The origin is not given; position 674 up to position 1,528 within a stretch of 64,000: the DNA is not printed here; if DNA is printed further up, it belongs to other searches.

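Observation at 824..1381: MurD slot occupied by a 185-aa ORF that lacks the entire ATP-binding domain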

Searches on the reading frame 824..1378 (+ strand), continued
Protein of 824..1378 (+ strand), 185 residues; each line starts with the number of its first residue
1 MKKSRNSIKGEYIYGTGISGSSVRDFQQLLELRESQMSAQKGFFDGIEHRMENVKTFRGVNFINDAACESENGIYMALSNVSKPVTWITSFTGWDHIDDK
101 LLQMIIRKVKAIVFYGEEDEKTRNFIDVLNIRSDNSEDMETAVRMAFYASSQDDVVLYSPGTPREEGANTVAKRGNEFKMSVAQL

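Call 26: find_homologous_proteins(query=P0036, max_evalue=1e-20)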
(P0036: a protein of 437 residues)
Query P0036 (437 aa): 8000 proteins with E <= 1e-20 among 8000 candidates; the best 120 are listed.
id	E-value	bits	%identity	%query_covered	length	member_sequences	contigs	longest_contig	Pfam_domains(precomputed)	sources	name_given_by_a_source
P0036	2.3e-290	981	100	100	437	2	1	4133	PF02875.27,PF08245.19,PF21377.4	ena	-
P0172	8.5e-285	962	98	100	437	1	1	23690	PF02875.27,PF08245.19,PF21377.4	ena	-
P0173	1.0e-284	962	98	100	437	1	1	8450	PF02875.27,PF08245.19,PF21377.4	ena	-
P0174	3.0e-284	960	98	100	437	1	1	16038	PF02875.27,PF08245.19,PF21377.4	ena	-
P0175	7.3e-283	956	97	100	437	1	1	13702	PF02875.27,PF08245.19,PF21377.4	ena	-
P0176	2.2e-280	948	97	100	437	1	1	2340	PF02875.27,PF08245.19,PF21377.4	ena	-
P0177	3.8e-278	940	96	100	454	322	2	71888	PF02875.27,PF08245.19,PF21377.4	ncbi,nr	ncbi:MAG: UDP-N-acetylmuramoyl-L-alanine--D-glutamate ligase [Bacteroidetes bacterium]|nr:UDP-N-acet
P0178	1.3e-267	906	92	100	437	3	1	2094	PF02875.27,PF08245.19,PF21377.4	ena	-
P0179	2.0e-264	895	91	100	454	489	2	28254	PF02875.27,PF08245.19,PF21377.4,PF21799.3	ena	-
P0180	1.0e-257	873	88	100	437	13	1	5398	PF02875.27,PF08245.19,PF21377.4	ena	-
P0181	2.6e-229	779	88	91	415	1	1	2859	PF02875.27,PF08245.19,PF21377.4,PF21799.3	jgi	-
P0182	4.9e-225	765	92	84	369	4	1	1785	PF02875.27,PF08245.19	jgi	jgi:UDP-N-acetylmuramoylalanine--D-glutamate ligase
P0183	1.5e-210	718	96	76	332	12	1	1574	PF02875.27,PF08245.19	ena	-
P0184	1.2e-197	675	96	73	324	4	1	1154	PF08245.19,PF21377.4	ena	-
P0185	5.2e-195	666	88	78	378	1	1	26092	PF08245.19,PF21377.4,PF21799.3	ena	-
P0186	2.8e-192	657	67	100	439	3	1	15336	PF02875.27,PF08245.19,PF21377.4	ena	-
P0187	2.1e-190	651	68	100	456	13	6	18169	PF02875.27,PF08245.19,PF21377.4,PF21799.3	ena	-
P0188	9.7e-190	649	67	100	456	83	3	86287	PF02875.27,PF08245.19,PF21377.4,PF21799.3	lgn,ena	-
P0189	3.6e-189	647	67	100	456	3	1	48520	PF02875.27,PF08245.19,PF21377.4,PF21799.3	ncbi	ncbi:MAG: UDP-N-acetylmuramoyl-L-alanine--D-glutamate ligase [Bacteroidota bacterium]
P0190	2.3e-188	645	67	100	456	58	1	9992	PF02875.27,PF08245.19,PF21377.4,PF21799.3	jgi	-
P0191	1.1e-187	642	67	100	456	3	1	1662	PF02875.27,PF08245.19,PF21377.4,PF21799.3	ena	-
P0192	1.2e-185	636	65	100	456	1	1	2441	PF02875.27,PF08245.19,PF21377.4,PF21799.3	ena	-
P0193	1.8e-185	635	67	100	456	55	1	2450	PF02875.27,PF08245.19,PF21377.4,PF21799.3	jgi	-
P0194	4.4e-185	634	65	100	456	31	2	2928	PF02875.27,PF08245.19,PF21377.4,PF21799.3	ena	-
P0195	5.3e-185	634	65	100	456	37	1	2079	PF02875.27,PF08245.19,PF21377.4,PF21799.3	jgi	jgi:UDP-N-acetylmuramoylalanine--D-glutamate ligase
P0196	5.5e-185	633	65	100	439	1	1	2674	PF02875.27,PF08245.19,PF21377.4,PF21799.3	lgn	-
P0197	6.3e-185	633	65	100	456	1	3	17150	PF02875.27,PF08245.19,PF21377.4,PF21799.3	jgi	-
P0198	6.3e-185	633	65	100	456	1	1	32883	PF02875.27,PF08245.19,PF21377.4,PF21799.3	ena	-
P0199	7.9e-185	633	66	100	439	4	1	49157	PF02875.27,PF08245.19,PF21377.4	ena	-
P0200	9.1e-185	633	65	100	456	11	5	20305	PF02875.27,PF08245.19,PF21377.4,PF21799.3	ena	-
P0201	9.4e-185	633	65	100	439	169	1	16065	PF02875.27,PF08245.19,PF21377.4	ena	-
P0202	9.4e-185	633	65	100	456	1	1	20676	PF02875.27,PF08245.19,PF21377.4,PF21799.3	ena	-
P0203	3.2e-184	631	65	100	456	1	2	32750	PF02875.27,PF08245.19,PF21377.4,PF21799.3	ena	-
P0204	3.5e-184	631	66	100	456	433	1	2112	PF02875.27,PF08245.19,PF21377.4,PF21799.3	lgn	-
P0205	6.2e-183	627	66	100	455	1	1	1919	PF02875.27,PF08245.19,PF21377.4,PF21799.3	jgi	-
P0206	6.4e-183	627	66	100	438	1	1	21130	PF02875.27,PF08245.19,PF21377.4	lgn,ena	-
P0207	6.4e-183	627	66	100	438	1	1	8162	PF02875.27,PF08245.19,PF21377.4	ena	-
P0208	2.0e-182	625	66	100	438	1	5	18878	PF02875.27,PF08245.19,PF21377.4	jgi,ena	-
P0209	2.1e-182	625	66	100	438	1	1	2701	PF02875.27,PF08245.19,PF21377.4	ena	-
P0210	2.2e-182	625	66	100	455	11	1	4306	PF02875.27,PF08245.19,PF21377.4,PF21799.3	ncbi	ncbi:MAG: UDP-N-acetylmuramoyl-L-alanine--D-glutamate ligase [Schleiferiaceae bacterium]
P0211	2.3e-182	625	66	100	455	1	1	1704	PF02875.27,PF08245.19,PF21377.4,PF21799.3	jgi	-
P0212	2.8e-182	625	66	100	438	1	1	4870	PF02875.27,PF08245.19,PF21377.4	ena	-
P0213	2.8e-182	625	66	100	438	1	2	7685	PF02875.27,PF08245.19,PF21377.4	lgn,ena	-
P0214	3.5e-182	624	65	100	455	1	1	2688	PF02875.27,PF08245.19,PF21377.4,PF21799.3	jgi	-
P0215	4.1e-182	624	65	100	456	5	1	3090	PF02875.27,PF08245.19,PF21377.4,PF21799.3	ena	-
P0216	5.5e-182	624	65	100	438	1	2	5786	PF02875.27,PF08245.19,PF21377.4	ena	-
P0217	6.3e-182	623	65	100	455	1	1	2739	PF02875.27,PF08245.19,PF21377.4,PF21799.3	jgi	-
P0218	6.9e-182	623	65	100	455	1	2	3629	PF02875.27,PF08245.19,PF21377.4,PF21799.3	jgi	-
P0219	7.1e-182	623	65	100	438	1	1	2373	PF02875.27,PF08245.19,PF21377.4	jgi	-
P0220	7.2e-182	623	65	100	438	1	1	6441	PF02875.27,PF08245.19,PF21377.4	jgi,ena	-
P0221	7.3e-182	623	65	100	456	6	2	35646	PF02875.27,PF08245.19,PF21377.4,PF21799.3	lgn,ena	-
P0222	7.4e-182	623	65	100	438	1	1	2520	PF02875.27,PF08245.19,PF21377.4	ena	-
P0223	8.4e-182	623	65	100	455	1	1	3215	PF02875.27,PF08245.19,PF21377.4,PF21799.3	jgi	-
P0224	9.8e-182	623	65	100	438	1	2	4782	PF02875.27,PF08245.19,PF21377.4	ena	-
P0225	9.9e-182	623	65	100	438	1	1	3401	PF02875.27,PF08245.19,PF21377.4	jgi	-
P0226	1.0e-181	623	65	100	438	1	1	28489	PF02875.27,PF08245.19,PF21377.4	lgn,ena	-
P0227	1.0e-181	623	65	100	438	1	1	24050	PF02875.27,PF08245.19,PF21377.4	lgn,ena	-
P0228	1.5e-181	622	65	100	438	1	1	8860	PF02875.27,PF08245.19,PF21377.4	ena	-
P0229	1.9e-181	622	65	100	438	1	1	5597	PF02875.27,PF08245.19,PF21377.4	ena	-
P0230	2.1e-181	622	65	100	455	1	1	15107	PF02875.27,PF08245.19,PF21377.4,PF21799.3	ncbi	-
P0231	2.4e-181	621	65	100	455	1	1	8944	PF02875.27,PF08245.19,PF21377.4,PF21799.3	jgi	-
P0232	4.6e-181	621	65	100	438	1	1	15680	PF02875.27,PF08245.19,PF21377.4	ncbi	-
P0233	4.9e-181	620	65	100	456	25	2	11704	PF02875.27,PF08245.19,PF21377.4,PF21799.3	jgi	jgi:UDP-N-acetylmuramoylalanine--D-glutamate ligase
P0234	6.3e-181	620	65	100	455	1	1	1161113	PF02875.27,PF08245.19,PF21377.4,PF21799.3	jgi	jgi:UDP-N-acetylmuramoylalanine--D-glutamate ligase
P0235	6.6e-181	620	65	100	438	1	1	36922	PF02875.27,PF08245.19,PF21377.4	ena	-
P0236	8.3e-181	620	65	100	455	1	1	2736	PF02875.27,PF08245.19,PF21377.4,PF21799.3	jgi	-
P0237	8.3e-181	620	65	100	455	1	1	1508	PF02875.27,PF08245.19,PF21377.4,PF21799.3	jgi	-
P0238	8.3e-181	620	65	100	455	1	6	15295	PF02875.27,PF08245.19,PF21377.4,PF21799.3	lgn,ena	-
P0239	9.9e-181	619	65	100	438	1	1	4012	PF02875.27,PF08245.19,PF21377.4,PF21799.3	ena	-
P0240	1.3e-180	619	65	100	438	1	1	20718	PF02875.27,PF08245.19,PF21377.4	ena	-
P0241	1.7e-180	619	65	100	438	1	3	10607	PF02875.27,PF08245.19,PF21377.4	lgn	-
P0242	2.2e-180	618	65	100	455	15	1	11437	PF02875.27,PF08245.19,PF21377.4,PF21799.3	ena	-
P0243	2.3e-180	618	65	100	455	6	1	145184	PF02875.27,PF08245.19,PF21377.4,PF21799.3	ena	-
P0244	2.5e-180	618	64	100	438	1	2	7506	PF02875.27,PF08245.19,PF21377.4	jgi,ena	-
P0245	2.5e-180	618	65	100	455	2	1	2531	PF02875.27,PF08245.19,PF21377.4,PF21799.3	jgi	jgi:UDP-N-acetylmuramoylalanine--D-glutamate ligase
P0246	2.8e-180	618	64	100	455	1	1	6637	PF02875.27,PF08245.19,PF21377.4,PF21799.3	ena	-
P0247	2.8e-180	618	64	100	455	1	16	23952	PF02875.27,PF08245.19,PF21377.4,PF21799.3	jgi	-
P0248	2.8e-180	618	64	100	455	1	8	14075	PF02875.27,PF08245.19,PF21377.4,PF21799.3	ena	-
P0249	2.8e-180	618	64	100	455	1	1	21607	PF02875.27,PF08245.19,PF21377.4,PF21799.3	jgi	-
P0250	3.9e-180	617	65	100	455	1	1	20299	PF02875.27,PF08245.19,PF21377.4,PF21799.3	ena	-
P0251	5.8e-180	617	65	100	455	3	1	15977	PF02875.27,PF08245.19,PF21377.4,PF21799.3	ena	-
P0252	6.9e-180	617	65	100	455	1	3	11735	PF02875.27,PF08245.19,PF21377.4,PF21799.3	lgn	-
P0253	7.1e-180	617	64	100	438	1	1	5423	PF02875.27,PF08245.19,PF21377.4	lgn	-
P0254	7.4e-180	617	65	100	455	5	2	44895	PF02875.27,PF08245.19,PF21377.4,PF21799.3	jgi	-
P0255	8.2e-180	616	64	100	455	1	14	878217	PF02875.27,PF08245.19,PF21377.4,PF21799.3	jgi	jgi:UDP-N-acetylmuramoylalanine--D-glutamate ligase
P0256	9.1e-180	616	65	100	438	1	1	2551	PF02875.27,PF08245.19,PF21377.4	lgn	-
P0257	9.4e-180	616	64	100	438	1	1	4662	PF02875.27,PF08245.19,PF21377.4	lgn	-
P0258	1.0e-179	616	64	100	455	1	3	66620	PF02875.27,PF08245.19,PF21377.4,PF21799.3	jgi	jgi:UDP-N-acetylmuramoylalanine--D-glutamate ligase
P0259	1.0e-179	616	64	100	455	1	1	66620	PF02875.27,PF08245.19,PF21377.4,PF21799.3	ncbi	ncbi:MAG: UDP-N-acetylmuramoyl-L-alanine--D-glutamate ligase [Flavobacteriales bacterium]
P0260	1.1e-179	616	64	100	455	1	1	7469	PF02875.27,PF08245.19,PF21377.4,PF21799.3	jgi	jgi:UDP-N-acetylmuramoylalanine--D-glutamate ligase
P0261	1.2e-179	616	64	100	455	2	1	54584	PF02875.27,PF08245.19,PF21377.4,PF21799.3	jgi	-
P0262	1.3e-179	616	64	100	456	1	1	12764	PF02875.27,PF08245.19,PF21377.4,PF21799.3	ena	-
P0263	2.2e-179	615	64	100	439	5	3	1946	PF02875.27,PF08245.19,PF21377.4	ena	-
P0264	2.5e-179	615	64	100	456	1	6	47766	PF02875.27,PF08245.19,PF21377.4,PF21799.3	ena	-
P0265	2.5e-179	615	64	100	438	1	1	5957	PF02875.27,PF08245.19,PF21377.4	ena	-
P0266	2.9e-179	615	64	100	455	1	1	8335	PF02875.27,PF08245.19,PF21377.4,PF21799.3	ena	-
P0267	3.5e-179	614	64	100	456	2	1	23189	PF02875.27,PF08245.19,PF21377.4,PF21799.3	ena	-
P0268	7.4e-179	613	65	100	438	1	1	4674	PF02875.27,PF08245.19,PF21377.4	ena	-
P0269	1.4e-178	612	65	100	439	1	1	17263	PF02875.27,PF08245.19,PF21377.4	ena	-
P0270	3.5e-178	611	65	100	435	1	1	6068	PF02875.27,PF08245.19,PF21377.4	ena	-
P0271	8.2e-178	610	64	100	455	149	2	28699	PF02875.27,PF08245.19,PF21377.4,PF21799.3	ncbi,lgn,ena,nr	ncbi:MAG: UDP-N-acetylmuramoyl-L-alanine--D-glutamate ligase [Schleiferiaceae bacterium]|nr:UDP-N-ac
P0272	8.6e-178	610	64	100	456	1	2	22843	PF02875.27,PF08245.19,PF21377.4,PF21799.3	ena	-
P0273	9.7e-178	610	64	100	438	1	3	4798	PF02875.27,PF08245.19,PF21377.4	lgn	-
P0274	1.1e-177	609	64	100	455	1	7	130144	PF02875.27,PF08245.19,PF21377.4,PF21799.3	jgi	jgi:UDP-N-acetylmuramoylalanine--D-glutamate ligase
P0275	1.1e-177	609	64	100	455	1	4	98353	PF02875.27,PF08245.19,PF21377.4,PF21799.3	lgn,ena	-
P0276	2.1e-177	608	64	100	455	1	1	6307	PF02875.27,PF08245.19,PF21377.4,PF21799.3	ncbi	-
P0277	2.9e-177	608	64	100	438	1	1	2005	PF02875.27,PF08245.19,PF21377.4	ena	-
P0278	3.2e-177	608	64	100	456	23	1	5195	PF02875.27,PF08245.19,PF21377.4,PF21799.3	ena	-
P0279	5.9e-177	607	64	100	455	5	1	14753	PF02875.27,PF08245.19,PF21377.4,PF21799.3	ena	-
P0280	7.3e-177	607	63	100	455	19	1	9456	PF02875.27,PF08245.19,PF21377.4,PF21799.3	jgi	-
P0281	1.6e-156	540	61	94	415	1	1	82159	PF02875.27,PF08245.19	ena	-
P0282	8.3e-135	468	54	98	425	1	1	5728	PF02875.27,PF08245.19,PF21377.4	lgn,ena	-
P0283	3.7e-130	453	53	100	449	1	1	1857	PF02875.27,PF08245.19,PF21377.4,PF21799.3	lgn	-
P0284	6.8e-130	452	52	100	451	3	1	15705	PF02875.27,PF08245.19,PF21377.4,PF21799.3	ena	-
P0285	5.1e-129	449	52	100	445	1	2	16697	PF02875.27,PF08245.19,PF21377.4,PF21799.3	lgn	-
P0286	1.3e-128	448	52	100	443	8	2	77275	PF02875.27,PF08245.19,PF21377.4,PF21799.3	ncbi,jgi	jgi:UDP-N-acetylmuramoylalanine--D-glutamate ligase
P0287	1.8e-128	447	52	100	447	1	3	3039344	PF02875.27,PF08245.19,PF21377.4,PF21799.3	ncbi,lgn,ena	-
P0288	2.5e-128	447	52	100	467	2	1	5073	PF02875.27,PF08245.19,PF21377.4,PF21799.3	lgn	-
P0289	2.6e-128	447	52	100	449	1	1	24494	PF02875.27,PF08245.19,PF21377.4,PF21799.3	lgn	-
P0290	4.9e-128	446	51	100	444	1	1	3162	PF02875.27,PF08245.19,PF21377.4,PF21799.3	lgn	-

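Call 31: find_encoding_contigs(protein=P0095, flank=10000, max_places=2)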
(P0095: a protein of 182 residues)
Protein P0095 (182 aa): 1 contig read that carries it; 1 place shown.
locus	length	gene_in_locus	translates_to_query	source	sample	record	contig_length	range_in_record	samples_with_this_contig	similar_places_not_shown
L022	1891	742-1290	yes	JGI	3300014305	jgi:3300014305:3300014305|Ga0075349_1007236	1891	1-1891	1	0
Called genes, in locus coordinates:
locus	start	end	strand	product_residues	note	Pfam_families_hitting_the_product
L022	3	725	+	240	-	?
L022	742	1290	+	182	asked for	PF02875:Mur_ligase_C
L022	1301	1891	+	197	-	?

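Call 32: find_encoding_contigs(protein=P0147, flank=10000, max_places=2)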
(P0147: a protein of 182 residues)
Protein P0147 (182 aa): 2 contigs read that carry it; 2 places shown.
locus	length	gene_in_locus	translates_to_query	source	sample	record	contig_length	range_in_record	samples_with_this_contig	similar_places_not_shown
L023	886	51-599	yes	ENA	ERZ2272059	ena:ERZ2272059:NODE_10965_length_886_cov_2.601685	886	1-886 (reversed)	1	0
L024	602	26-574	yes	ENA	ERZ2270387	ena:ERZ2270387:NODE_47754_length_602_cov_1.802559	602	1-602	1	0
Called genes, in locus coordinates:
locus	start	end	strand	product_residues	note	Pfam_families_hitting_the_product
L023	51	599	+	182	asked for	PF02875:Mur_ligase_C (faint)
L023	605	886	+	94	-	?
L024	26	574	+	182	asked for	PF02875:Mur_ligase_C (faint)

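Call 35: find_homologous_proteins(query=A2, max_evalue=0.00001)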
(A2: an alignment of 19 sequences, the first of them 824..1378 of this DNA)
Query A2 (19 sequences) (185 aa, profile of the alignment): 1298 proteins with E <= 0.00001 among 2962 candidates; the best 120 are listed.
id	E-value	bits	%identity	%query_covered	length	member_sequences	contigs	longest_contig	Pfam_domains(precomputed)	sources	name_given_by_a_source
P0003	1.5e-73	264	88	100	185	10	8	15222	-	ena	-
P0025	2.6e-73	264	40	86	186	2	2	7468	-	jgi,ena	-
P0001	4.3e-72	260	97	100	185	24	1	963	-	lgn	-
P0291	4.7e-72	260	39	86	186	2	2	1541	-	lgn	-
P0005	7.1e-72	259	83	100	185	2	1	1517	-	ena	-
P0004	7.3e-72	259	85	100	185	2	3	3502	-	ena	-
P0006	1.4e-71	258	83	100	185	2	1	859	-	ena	-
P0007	1.7e-71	258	80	100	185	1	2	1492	-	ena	-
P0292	2.2e-71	257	39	86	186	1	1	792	PF02875.27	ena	-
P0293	3.8e-71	257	37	86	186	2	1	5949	-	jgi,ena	-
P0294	5.5e-71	256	38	86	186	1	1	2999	-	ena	-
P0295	7.6e-71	256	35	86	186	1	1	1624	-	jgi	jgi:UDP-N-acetylmuramoylalanine--D-glutamate ligase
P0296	9.1e-71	255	38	86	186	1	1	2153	-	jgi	-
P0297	1.0e-70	255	40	86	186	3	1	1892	-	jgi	jgi:UDP-N-acetylmuramoylalanine--D-glutamate ligase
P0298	1.1e-70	255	40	85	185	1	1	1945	PF02875.27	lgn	-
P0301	1.9e-70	254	36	86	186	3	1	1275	PF02875.27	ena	-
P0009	1.0e-69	252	79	100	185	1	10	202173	-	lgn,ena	-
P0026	5.5e-65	237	35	86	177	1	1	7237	PF02875.27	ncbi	-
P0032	7.5e-64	233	35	85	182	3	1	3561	PF02875.27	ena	-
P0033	2.1e-61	225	36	86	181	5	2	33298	PF02875.27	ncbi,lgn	-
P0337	1.2e-59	219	34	86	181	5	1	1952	PF02875.27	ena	-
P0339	3.8e-57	211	31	85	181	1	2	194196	PF02875.27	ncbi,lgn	-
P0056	1.1e-56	209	30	74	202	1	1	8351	PF02875.27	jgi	jgi:UDP-N-acetylmuramoylalanine--D-glutamate ligase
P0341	1.2e-56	209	32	85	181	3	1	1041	PF02875.27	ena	-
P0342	5.0e-56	207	31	85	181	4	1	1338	PF02875.27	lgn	-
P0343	6.8e-56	207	33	85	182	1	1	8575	PF02875.27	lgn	-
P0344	2.2e-55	205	32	85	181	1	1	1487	PF02875.27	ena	-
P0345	2.4e-55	205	32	85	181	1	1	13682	PF02875.27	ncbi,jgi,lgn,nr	ncbi:MAG: hypothetical protein LBL13_12320 [Bacteroidales bacterium]|jgi:UDP-N-acetylmuramoylalanine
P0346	5.9e-55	204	31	85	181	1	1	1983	PF02875.27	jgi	jgi:UDP-N-acetylmuramoylalanine--D-glutamate ligase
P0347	9.3e-55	203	35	85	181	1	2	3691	PF02875.27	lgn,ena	-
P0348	1.4e-54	203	31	85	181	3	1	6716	PF02875.27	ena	-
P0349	3.0e-54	202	30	85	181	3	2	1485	PF02875.27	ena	-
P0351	3.8e-54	201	33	85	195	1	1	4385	PF02875.27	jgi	jgi:UDP-N-acetylmuramoylalanine--D-glutamate ligase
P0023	9.3e-54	200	50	94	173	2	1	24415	-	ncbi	-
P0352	1.0e-53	200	30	91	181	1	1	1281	PF02875.27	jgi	jgi:UDP-N-acetylmuramoylalanine--D-glutamate ligase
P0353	1.1e-53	200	37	86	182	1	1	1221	PF02875.27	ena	-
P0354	1.5e-53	199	33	85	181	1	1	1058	PF02875.27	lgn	-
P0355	1.7e-53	199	35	77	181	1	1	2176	PF02875.27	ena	-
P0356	2.5e-53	198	36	86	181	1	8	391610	-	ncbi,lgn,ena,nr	ncbi:MAG: hypothetical protein IKU03_00580 [Bacteroidales bacterium]|nr:hypothetical protein [Bacter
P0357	1.5e-52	196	32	82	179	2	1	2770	PF02875.27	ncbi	-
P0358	1.8e-52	196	38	77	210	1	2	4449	PF02875.27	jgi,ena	-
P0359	2.3e-52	195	33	85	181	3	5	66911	PF02875.27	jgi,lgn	-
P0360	2.3e-52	195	31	97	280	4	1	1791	PF02875.27,PF08245.19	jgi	jgi:UDP-N-acetylmuramoylalanine--D-glutamate ligase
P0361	3.4e-52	195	30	85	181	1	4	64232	PF02875.27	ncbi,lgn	-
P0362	5.2e-52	194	37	77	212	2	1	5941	PF02875.27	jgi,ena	-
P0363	8.3e-52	194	35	74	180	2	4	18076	PF02875.27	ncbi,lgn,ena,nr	ncbi:MAG: hypothetical protein J5606_01765 [Bacteroidales bacterium]|nr:hypothetical protein [Bacter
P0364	1.2e-51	193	36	87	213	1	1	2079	PF02875.27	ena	-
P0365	1.2e-51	193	38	77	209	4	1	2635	PF02875.27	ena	-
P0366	1.2e-51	193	36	77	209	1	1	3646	PF02875.27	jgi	jgi:UDP-N-acetylmuramoylalanine--D-glutamate ligase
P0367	2.1e-51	192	37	77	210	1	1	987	PF02875.27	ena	-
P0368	3.1e-51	192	33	85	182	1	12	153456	PF02875.27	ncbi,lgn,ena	-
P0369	3.2e-51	192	37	87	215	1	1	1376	PF02875.27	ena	-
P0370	6.9e-51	191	36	87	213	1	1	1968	PF02875.27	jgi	jgi:UDP-N-acetylmuramoylalanine-D-glutamate ligase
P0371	7.8e-51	190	37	85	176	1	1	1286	PF02875.27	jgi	jgi:UDP-N-acetylmuramoylalanine--D-glutamate ligase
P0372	8.9e-51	190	39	74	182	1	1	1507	PF02875.27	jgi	jgi:UDP-N-acetylmuramoylalanine--D-glutamate ligase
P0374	1.2e-50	190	35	85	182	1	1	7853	PF02875.27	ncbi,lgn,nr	ncbi:MAG: cyanophycin synthetase [Bacteroidales bacterium]|nr:cyanophycin synthetase [Bacteroidales 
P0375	1.2e-50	190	37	77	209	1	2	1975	PF02875.27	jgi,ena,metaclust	metaclust:\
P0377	1.8e-50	189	37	77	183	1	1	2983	PF02875.27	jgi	-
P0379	3.2e-50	188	34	88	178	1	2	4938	PF02875.27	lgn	-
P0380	3.6e-50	188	35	91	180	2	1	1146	PF02875.27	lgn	-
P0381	4.1e-50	188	33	85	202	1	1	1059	PF02875.27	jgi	jgi:UDP-N-acetylmuramoylalanine--D-glutamate ligase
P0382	5.0e-50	188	38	77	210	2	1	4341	PF02875.27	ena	-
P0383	5.8e-50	188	34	83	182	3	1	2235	PF02875.27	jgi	-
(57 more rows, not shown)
